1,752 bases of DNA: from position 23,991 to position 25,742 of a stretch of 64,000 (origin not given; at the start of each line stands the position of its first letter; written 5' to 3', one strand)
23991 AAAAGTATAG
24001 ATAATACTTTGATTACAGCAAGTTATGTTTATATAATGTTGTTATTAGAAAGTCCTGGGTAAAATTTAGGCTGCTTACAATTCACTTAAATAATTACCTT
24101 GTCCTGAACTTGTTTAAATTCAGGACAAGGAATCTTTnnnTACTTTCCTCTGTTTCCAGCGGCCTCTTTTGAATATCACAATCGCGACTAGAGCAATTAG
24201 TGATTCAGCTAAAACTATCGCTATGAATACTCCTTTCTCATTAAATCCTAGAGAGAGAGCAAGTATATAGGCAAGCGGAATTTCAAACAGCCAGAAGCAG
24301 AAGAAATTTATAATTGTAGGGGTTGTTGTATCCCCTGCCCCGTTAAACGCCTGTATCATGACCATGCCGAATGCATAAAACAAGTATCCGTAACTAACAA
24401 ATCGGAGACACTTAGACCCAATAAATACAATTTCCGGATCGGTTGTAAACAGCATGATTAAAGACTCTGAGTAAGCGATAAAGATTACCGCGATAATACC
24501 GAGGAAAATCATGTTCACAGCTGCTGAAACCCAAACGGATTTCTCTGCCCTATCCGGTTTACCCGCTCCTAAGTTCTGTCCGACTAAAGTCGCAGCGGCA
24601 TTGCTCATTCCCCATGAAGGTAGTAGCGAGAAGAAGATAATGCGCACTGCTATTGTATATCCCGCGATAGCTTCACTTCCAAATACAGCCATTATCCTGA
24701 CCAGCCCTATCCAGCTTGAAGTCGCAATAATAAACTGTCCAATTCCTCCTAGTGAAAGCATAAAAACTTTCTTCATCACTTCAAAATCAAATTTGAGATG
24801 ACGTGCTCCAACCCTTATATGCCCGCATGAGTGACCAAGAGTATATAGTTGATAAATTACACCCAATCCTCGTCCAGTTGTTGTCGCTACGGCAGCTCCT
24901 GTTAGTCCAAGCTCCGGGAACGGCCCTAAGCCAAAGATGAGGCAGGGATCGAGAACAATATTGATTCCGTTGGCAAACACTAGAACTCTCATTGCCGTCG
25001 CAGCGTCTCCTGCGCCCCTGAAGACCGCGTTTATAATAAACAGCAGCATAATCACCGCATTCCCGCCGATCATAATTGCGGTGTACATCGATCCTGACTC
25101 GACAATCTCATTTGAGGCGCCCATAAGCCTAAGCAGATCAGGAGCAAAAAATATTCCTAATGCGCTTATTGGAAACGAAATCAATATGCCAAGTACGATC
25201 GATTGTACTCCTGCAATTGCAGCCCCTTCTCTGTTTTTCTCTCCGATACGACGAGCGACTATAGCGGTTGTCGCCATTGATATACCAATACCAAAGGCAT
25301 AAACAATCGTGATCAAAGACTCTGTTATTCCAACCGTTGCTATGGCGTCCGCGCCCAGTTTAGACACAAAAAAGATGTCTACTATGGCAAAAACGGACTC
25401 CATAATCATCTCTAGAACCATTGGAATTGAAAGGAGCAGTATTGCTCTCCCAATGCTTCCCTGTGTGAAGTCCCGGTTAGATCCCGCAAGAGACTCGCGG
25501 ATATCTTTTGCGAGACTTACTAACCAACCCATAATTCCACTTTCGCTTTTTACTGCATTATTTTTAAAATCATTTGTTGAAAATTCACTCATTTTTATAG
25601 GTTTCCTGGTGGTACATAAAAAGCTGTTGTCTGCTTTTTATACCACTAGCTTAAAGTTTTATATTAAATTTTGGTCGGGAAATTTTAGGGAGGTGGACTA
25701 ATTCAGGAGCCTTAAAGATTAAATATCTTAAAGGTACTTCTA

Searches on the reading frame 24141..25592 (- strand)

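Call 39: search_protein_families(library=ncbifam, proteins=[L005:12413-13486:+], max_evalue=10)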
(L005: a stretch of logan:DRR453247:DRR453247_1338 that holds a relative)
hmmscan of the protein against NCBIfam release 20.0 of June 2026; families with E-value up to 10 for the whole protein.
L005:12413-13486:+ (358 aa): 22 families
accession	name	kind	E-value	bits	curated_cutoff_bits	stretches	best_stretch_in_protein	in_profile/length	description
TIGR02276.1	beta_rpt_yvtn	repeat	2.3e-63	209.9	27.85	7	230-271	1-41/42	beta-propeller repeat protein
TIGR03866.1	PQQ_ABC_repeats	subfamily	2.5e-51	174.6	287.3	2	149-304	11-165/310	PQQ-dependent catabolism-associated beta-propeller protein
NF052340.1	hydrazine_beta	equivalog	5.9e-36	124.3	560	4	97-231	35-172/372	hydrazine synthase subunit beta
NF052280.1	7_blade_YncE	equivalog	4.3e-31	107.9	400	4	110-196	231-316/338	7-bladed beta-propeller protein YncE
NF052460.1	L-NosZ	equivalog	1.4e-27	96.4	700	3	160-288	155-282/480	clade III lactonase-type nitrous-oxide reductase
NF052342.1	hydrazine_BC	exception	1.1e-26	93.2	1250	3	139-276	41-180/690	hydrazine synthase subunit beta-gamma fusion subunit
NF048007.1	MmpL3Stblzr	equivalog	1.5e-23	83.6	600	3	31-120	246-334/366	MmpL3/TtfA transport complex stabilizer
NF008258.1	PRK11028.1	equivalog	6.3e-14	51.8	370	2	93-296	34-261/330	6-phosphogluconolactonase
TIGR03907.1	QH_beta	equivalog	2.5e-10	40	223.2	4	151-210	4-64/338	quinohemoprotein amine dehydrogenase subunit beta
NF050136.1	PGL_lacton_Staph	exception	3.9e-07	29.4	500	2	172-296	182-320/341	6-phosphogluconolactonase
NF038117.1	choice_anch_I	subfamily_domain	1.1e-06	27.8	300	3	30-71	72-113/458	choice-of-anchor I family protein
NF053768.1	CIS12_fam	equivalog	3.9e-06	25.8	860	2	41-193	32-182/715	CIS12 family contractile injection system protein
NF038015.2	AztD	exception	5.4e-05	22.1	400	3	105-144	314-353/356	zinc metallochaperone AztD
NF041516.1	PA2928_fam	subfamily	6.5e-05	22.5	70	3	244-296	315-359/376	PA2928 family protein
NF033207.2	midcut_by_XrtH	subfamily_domain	0.00011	22.3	45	1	319-353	32-63/175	midcut-by-XrtH protein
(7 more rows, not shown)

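Call 76: search_protein_families(library=ncbifam, proteins=[window:24141-25592:-], max_evalue=0.00001)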
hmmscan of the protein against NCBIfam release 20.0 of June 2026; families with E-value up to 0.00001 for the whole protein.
window:24141-25592:- (484 aa): 11 families
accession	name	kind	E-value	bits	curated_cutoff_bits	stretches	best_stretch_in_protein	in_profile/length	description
TIGR00797.1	matE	subfamily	2.4e-84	283.5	147.4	1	57-454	1-394/396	MATE family efflux transporter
NF041801.1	MATE_SolL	equivalog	1.9e-68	231.4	780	1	39-482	10-454/458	solanimycin export family MATE transporter SolL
NF007562.1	PRK10189.1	equivalog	1.5e-35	122.9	465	1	38-482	16-465/470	EmmdR/YeeO family multidrug/toxin efflux MATE transporter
NF007130.1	PRK09575.1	equivalog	7.8e-27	94.6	445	1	46-472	3-426/435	MATE family efflux transporter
NF001214.0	PRK00187.1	equivalog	1.2e-26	93.8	449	1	50-472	11-441/464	NorM family multidrug efflux MATE transporter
NF000131.1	MATE_multi_MepA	equivalog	2.2e-25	89.8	850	1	42-474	9-434/451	multidrug efflux MATE transporter MepA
NF052396.1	MATE_WgkD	equivalog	4.6e-22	78.6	510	1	54-435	8-389/428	tryglysin-associated MATE efflux transporter WgkD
NF041358.1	GntT_guanitoxin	equivalog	4e-15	55.8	525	1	53-400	17-362/438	guanitoxin biosynthesis MATE family efflux transporter GntT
NF000217.1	MATE_multi_FepA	equivalog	9.2e-12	44.7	900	1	53-475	19-436/443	multidrug efflux MATE transporter FepA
NF007690.0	PRK10367.1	equivalog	9.3e-10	38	409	1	49-392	9-350/441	MATE family efflux transporter DinF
NF000263.1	MATE_multi_NorM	equivalog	2.8e-07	30.3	950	1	51-472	20-442/459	multidrug efflux MATE transporter NorM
